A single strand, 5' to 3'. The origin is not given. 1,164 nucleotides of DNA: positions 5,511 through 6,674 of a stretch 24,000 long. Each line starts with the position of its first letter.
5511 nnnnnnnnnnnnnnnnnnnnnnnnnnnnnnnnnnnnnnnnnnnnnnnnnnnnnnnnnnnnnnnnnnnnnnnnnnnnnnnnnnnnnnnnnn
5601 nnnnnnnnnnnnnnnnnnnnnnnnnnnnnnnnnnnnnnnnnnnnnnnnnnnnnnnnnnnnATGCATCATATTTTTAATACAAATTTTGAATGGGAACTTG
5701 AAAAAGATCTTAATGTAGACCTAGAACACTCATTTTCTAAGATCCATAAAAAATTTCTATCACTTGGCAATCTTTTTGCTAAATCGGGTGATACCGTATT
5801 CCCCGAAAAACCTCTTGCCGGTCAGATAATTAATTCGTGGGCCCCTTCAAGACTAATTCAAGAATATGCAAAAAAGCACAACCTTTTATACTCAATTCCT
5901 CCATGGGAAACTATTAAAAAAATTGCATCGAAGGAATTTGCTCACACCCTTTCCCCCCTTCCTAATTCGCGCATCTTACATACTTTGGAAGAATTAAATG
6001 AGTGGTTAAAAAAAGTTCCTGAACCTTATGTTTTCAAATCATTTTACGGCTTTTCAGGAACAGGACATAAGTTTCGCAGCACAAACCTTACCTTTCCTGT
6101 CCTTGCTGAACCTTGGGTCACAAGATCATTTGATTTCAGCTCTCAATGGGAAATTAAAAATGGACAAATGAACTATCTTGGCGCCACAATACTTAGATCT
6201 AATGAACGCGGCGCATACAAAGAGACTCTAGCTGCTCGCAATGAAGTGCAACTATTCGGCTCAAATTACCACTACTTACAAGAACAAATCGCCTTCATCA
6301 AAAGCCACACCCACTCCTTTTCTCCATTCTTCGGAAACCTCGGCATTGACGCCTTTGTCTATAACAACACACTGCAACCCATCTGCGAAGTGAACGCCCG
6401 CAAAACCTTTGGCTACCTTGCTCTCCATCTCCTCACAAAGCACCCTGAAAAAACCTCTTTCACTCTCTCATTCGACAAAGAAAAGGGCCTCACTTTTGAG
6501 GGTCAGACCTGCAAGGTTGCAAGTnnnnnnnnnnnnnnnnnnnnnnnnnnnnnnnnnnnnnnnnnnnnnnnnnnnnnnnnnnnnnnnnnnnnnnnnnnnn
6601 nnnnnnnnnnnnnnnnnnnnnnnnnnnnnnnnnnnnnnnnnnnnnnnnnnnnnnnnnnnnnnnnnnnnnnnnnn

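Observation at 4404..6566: Twin 65-bp perfect-hairpin elements in direct orientation bracket a histidine-kinase / ATP-grasp gene pair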

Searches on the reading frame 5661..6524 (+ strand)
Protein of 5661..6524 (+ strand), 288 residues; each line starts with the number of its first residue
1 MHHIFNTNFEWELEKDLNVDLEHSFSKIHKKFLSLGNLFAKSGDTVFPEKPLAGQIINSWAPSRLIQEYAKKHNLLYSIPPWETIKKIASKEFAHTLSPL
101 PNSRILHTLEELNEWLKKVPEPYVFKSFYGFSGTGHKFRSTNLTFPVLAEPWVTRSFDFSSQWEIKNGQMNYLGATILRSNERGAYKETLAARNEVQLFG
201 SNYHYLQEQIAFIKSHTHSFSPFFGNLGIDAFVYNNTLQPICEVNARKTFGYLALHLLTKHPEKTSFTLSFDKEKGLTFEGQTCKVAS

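Call 10: search_protein_families(library=pfam, proteins=[window:5661-6524:+])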
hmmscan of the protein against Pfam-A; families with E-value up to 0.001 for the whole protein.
window:5661-6524:+ (288 aa): 0 families

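Call 11: find_encoding_contigs(protein=window:5661-6524:+, flank=10000, max_places=10)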
Protein window:5661-6524:+ (288 aa): 3 contigs read that carry it; 2 places shown.
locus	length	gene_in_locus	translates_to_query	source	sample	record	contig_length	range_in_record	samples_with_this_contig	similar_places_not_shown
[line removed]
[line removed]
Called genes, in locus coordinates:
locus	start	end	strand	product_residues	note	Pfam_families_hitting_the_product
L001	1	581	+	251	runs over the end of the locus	PF00149:Metallophos, PF12850:Metallophos_2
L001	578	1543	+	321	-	-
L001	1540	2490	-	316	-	-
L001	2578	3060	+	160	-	-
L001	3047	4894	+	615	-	PF03169:OPT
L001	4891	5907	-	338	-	-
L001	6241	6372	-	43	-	-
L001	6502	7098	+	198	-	-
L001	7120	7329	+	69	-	-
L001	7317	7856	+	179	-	-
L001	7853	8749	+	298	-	-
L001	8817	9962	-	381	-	PF00989:PAS (weak), PF00512:HisKA, PF02518:HATPase_c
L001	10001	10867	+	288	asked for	-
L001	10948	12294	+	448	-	PF00275:EPSP_synthase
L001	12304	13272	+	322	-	PF13353:Fer4_12 (weak)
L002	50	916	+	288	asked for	-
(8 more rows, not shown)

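Call 12: find_homologous_proteins(query=window:5661-6524:+)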
Query window:5661-6524:+ (288 aa): 18 proteins with E <= 0.001 among 366 candidates.
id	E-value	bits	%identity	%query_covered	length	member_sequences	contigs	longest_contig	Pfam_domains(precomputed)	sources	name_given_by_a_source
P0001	1.9e-194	662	100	100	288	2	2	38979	-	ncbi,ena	-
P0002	6.6e-144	496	76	96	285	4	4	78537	-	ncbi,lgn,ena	-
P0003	2.8e-143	494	76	96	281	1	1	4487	-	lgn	-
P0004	4.1e-138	477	74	97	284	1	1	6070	-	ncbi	-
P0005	1.1e-136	473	74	96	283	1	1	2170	-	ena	-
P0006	2.9e-126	439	72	96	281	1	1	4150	-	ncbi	-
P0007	1.4e-124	433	69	96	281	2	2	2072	-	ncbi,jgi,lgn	jgi:hypothetical protein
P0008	3.7e-123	428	67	97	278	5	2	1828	-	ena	-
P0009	1.5e-122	426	68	97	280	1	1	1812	-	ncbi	-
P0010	5.8e-120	418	66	95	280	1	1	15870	-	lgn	-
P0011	1.1e-117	410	67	95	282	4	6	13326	-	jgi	jgi:hypothetical protein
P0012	6.0e-112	392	60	97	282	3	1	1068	-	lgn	-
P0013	1.4e-111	390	62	97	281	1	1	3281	-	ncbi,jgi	jgi:hypothetical protein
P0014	1.7e-90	321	55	91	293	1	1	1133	-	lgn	-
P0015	8.4e-84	299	50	94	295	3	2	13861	-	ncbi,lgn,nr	ncbi:MAG: hypothetical protein JSR76_05875 [Verrucomicrobia bacterium]|nr:hypothetical protein [Verr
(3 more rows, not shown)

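Call 15: find_encoding_contigs(protein=P0002, flank=10000, max_places=4)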
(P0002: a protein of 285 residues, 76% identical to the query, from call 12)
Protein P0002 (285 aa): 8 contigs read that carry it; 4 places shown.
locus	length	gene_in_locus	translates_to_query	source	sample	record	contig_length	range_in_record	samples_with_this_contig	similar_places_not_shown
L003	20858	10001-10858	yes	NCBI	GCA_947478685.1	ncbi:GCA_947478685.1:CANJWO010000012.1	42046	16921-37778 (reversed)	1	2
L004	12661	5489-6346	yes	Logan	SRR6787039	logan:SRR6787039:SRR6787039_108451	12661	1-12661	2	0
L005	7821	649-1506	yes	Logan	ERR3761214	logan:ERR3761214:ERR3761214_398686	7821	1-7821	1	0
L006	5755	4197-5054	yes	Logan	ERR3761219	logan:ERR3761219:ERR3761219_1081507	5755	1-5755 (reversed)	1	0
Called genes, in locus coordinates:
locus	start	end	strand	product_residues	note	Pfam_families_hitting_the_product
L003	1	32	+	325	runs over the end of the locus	-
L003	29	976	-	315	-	-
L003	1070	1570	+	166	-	-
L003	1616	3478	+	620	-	PF03169:OPT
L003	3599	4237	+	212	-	-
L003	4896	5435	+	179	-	-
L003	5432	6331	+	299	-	-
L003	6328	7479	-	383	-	PF00512:HisKA, PF02518:HATPase_c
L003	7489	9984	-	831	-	PF00211:Guanylate_cyc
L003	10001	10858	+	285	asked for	-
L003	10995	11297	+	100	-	-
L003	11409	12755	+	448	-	PF00275:EPSP_synthase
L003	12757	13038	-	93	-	-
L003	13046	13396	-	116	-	PF05973:Gp49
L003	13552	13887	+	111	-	-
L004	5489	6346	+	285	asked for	-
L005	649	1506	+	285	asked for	-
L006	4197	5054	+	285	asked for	-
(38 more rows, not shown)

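Call 24: find_encoding_contigs(protein=P0004, flank=10000, max_places=2)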
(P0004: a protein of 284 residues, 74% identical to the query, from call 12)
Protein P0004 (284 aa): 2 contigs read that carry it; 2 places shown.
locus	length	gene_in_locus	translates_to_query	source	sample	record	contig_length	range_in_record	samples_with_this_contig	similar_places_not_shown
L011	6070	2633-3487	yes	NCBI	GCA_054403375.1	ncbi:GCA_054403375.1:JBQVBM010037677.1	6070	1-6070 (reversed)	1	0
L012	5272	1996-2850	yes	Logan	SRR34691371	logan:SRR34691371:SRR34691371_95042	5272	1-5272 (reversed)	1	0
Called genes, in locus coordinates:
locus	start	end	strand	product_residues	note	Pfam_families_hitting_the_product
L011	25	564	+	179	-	-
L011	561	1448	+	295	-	-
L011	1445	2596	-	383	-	PF00512:HisKA, PF02518:HATPase_c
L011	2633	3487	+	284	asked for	-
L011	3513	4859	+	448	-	PF00275:EPSP_synthase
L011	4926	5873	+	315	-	-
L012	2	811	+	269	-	?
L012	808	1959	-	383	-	PF00512:HisKA, PF02518:HATPase_c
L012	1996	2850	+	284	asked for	-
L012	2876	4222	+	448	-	PF00275:EPSP_synthase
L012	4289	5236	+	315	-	-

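Call 25: find_encoding_contigs(protein=P0010, flank=10000, max_places=2)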
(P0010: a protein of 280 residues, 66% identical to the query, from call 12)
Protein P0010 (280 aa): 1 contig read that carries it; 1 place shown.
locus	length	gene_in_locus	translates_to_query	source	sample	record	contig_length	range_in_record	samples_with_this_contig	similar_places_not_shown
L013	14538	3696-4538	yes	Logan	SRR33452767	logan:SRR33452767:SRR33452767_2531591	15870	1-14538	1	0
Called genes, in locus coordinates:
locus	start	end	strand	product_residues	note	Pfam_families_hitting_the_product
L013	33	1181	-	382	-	PF00989:PAS, PF13188:PAS_8 (weak), PF08448:PAS_4 (weak), PF00512:HisKA, PF02518:HATPase_c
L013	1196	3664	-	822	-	PF00211:Guanylate_cyc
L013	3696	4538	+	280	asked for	-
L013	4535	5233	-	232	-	PF05050:Methyltransf_21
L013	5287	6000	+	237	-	-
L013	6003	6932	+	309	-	-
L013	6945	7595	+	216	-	PF13578:Methyltransf_24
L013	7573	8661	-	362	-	PF00535:Glycos_transf_2 (faint), PF11735:CAP59_mtransfer (weak)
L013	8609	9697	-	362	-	-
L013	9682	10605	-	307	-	-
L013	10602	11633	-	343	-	-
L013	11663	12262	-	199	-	-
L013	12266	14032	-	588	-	PF24785:RXYLT1_C (weak), PF20102:DUF6492 (weak)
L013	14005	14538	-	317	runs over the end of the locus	-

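Call 26: find_encoding_contigs(protein=P0011, flank=10000, max_places=3)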
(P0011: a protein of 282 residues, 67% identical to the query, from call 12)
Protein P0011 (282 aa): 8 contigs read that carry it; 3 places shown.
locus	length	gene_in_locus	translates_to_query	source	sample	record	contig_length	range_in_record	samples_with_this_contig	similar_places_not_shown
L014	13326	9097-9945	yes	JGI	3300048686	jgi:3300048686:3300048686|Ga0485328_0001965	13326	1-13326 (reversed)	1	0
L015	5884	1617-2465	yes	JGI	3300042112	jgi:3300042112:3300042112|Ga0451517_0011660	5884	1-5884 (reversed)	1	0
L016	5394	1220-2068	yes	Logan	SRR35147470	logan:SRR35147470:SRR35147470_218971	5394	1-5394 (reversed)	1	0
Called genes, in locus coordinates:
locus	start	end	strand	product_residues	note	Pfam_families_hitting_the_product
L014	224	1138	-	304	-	-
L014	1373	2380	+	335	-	-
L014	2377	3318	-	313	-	-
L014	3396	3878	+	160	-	-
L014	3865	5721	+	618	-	PF03169:OPT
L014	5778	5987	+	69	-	-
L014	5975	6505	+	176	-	-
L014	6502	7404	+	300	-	-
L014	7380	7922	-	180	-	-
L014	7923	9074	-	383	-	PF00989:PAS (weak), PF00512:HisKA, PF02518:HATPase_c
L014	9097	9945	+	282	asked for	-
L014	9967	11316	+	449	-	PF00275:EPSP_synthase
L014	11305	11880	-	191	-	-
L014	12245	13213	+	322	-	PF04055:Radical_SAM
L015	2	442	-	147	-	?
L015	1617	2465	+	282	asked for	-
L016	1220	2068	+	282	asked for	-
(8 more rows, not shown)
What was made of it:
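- On Integron attC site / gene cassette: The enclosed genes are ancestral at this locus (calls 15, 24, 26).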

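Call 42: find_related_loci(query=A1, collection=genome_contigs, flank=10000)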
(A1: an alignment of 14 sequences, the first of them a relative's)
Query A1 (288 aa) in genome_contigs; peptide patterns used: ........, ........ (x = any residue, [..] = any of these).
38 stretches matched a pattern; 3 encode a relative of the query (tblastn E <= 1e-3); 3 distinct loci.
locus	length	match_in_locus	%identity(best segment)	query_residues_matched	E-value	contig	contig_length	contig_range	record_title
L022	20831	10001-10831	76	1-277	9e-149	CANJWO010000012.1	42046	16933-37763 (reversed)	MAG: Chlamydiae bacterium isolate RH-23may17-898 genome assembly, contig: RH-23may17-C6410, whole genome shotgun sequenc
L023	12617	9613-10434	67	1-273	9e-124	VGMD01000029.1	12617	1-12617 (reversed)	MAG: Chlamydiae bacterium isolate K_DeepCast_35m_m1_012 K_DeepCast_35m_m1_012_Ga0194129_10007792, whole genome shotgun s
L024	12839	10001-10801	50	2-271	5e-89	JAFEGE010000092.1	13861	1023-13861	MAG: Verrucomicrobia bacterium isolate SZAS-1 CK_MAG-60__92__length-13861, whole genome shotgun sequence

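Call 64: search_solved_structures(query=A1, max_evalue=1)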
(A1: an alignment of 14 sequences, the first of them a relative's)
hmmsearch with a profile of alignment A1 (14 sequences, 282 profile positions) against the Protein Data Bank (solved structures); distinct sequences matched with E-value up to 1: 0.

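Call 69: predict_structure(alignment_id=A1)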
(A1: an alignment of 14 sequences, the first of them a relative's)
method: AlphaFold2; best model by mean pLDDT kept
length: 288 residues; sequences in the alignment: 14
mean_pLDDT: 83.3   pTM: 0.83
mean pLDDT of the five models: 83.3, 81.9, 79.0, 77.7, 72.7
residues with pLDDT >= 90: 124; 70-90: 110; 50-70: 44; < 50: 10
segments of 3 or more residues with pLDDT < 50: 282-288
pLDDT, mean of each block of 10 residues (from residue 1): 71 55 63 77 85 83 74 86 83 93 96 96 82 69 91 93 92 94 79 96 98 95 86 96 85 89 89 72 40
secondary structure, 60 per line:
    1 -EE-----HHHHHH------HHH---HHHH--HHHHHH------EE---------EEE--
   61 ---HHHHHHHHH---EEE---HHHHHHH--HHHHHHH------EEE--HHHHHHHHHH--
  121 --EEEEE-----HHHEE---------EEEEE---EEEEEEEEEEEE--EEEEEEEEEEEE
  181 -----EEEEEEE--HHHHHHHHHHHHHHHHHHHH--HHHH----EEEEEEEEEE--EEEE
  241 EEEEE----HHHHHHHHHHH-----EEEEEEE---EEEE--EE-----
elements in order: H9-14 H27-30 H33-38 E56-58 H64-72 E76-78 H82-88 H91-97 E104-106 H109-118 E123-127 E147-151 E155-166 E169-180 E186-192 H195-214 H217-220 E225-234 E237-245 H250-260 E266-272 E276-279
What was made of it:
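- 6498..6562 (.): Copy 2 of the 65-bp core: arms 6498-6525 and 6535-6562, loop 6526-6534 (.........). It sits inside the 3' end of ORF 5661..6527, encodes the tail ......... and supplies the TGA stop at 6525-6527. The tail residues 282-288 have pLDDT below 50 (call 69).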
